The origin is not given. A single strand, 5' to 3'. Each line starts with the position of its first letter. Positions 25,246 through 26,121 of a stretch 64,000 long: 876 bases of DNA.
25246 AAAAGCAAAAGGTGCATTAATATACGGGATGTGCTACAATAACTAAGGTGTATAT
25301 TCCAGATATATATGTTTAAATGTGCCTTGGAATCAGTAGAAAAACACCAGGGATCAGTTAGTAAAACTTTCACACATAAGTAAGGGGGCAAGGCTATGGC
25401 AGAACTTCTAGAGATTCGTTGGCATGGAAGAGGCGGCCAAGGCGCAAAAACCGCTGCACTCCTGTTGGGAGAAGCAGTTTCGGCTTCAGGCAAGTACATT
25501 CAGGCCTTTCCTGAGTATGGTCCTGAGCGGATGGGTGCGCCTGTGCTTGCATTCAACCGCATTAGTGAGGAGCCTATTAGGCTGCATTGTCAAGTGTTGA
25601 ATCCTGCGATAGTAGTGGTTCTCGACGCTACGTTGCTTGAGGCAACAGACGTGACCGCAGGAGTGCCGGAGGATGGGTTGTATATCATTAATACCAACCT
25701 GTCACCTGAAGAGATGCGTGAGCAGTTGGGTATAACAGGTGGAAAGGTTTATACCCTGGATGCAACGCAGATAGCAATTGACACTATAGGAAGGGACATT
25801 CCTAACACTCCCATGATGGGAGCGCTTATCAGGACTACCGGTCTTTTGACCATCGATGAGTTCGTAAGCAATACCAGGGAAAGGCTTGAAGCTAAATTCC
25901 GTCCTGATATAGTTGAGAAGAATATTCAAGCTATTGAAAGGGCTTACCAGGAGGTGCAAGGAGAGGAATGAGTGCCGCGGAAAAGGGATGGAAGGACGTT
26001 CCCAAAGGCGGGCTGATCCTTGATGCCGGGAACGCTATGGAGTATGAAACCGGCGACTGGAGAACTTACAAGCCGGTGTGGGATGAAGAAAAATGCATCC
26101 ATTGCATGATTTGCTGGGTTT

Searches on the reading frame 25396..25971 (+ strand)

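Call 72: search_protein_families(library=pfam, proteins=[window:25396-25971:+])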
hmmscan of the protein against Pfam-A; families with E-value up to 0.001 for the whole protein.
window:25396-25971:+ (191 aa): 1 family
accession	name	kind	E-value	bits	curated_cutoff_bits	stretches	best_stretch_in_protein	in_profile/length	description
PF01558.24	POR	-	5.4e-40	137.8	27.4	1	13-185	1-173/173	Pyruvate ferredoxin/flavodoxin oxidoreductase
